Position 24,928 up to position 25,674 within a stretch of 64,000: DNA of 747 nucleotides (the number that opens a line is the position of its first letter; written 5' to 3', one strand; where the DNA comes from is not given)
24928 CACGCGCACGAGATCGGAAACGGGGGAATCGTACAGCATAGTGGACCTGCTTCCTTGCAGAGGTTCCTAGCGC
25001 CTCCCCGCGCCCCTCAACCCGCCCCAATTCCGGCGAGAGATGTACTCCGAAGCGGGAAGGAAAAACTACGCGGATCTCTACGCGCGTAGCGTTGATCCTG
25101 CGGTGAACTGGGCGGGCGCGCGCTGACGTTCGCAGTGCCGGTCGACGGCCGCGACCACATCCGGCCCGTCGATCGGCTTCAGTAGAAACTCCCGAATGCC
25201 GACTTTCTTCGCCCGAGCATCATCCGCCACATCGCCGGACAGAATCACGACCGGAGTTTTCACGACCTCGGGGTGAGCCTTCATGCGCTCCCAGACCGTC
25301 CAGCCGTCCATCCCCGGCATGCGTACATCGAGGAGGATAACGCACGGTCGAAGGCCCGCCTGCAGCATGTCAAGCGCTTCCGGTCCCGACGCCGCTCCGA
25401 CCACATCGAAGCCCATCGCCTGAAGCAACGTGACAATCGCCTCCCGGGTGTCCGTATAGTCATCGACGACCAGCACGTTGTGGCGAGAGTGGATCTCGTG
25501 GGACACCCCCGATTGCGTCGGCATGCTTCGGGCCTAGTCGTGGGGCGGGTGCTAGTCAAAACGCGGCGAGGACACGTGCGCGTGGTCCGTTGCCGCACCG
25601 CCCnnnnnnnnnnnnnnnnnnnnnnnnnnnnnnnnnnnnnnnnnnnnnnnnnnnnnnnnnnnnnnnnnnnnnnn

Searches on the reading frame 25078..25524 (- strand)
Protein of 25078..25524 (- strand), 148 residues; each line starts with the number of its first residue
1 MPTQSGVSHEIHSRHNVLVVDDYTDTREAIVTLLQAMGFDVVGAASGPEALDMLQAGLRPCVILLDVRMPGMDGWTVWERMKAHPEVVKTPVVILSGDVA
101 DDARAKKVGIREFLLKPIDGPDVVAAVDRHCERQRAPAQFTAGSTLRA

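Call 10: search_protein_families(library=pfam, proteins=[window:25078-25524:-], max_evalue=0.01)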
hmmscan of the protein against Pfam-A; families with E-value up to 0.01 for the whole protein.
window:25078-25524:- (148 aa): 1 family
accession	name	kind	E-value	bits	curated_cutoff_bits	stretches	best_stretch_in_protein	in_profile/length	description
PF00072.30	Response_reg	-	4.8e-22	78.7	30.2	1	17-127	1-110/111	Response regulator receiver domain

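Call 38: find_encoding_contigs(protein=window:25078-25524:-, flank=8000, max_places=8)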
Protein window:25078-25524:- (148 aa): 3 contigs read that carry it; 3 places shown.
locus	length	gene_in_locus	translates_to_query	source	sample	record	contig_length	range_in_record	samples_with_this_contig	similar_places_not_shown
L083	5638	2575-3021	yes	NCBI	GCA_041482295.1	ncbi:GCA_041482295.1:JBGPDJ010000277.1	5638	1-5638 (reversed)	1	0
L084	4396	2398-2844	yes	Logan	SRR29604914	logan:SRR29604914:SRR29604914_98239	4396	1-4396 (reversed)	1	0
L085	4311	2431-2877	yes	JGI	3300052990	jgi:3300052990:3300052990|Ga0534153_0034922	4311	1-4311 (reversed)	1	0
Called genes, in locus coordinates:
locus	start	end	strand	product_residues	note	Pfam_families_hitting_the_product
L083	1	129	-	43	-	?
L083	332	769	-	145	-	PF10097:DUF2335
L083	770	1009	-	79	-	-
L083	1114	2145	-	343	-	PF03400:DDE_Tnp_IS1 (weak)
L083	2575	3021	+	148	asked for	PF00072:Response_reg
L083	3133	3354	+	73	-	-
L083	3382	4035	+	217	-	PF00581:Rhodanese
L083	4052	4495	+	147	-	PF07291:MauE, PF07681:DoxX, PF13564:DoxX_2 (weak)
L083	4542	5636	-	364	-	?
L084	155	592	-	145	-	PF10097:DUF2335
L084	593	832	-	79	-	-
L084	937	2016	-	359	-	PF03400:DDE_Tnp_IS1 (weak)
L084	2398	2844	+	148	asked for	PF00072:Response_reg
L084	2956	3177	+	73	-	-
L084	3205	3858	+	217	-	PF00581:Rhodanese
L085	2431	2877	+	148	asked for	PF00072:Response_reg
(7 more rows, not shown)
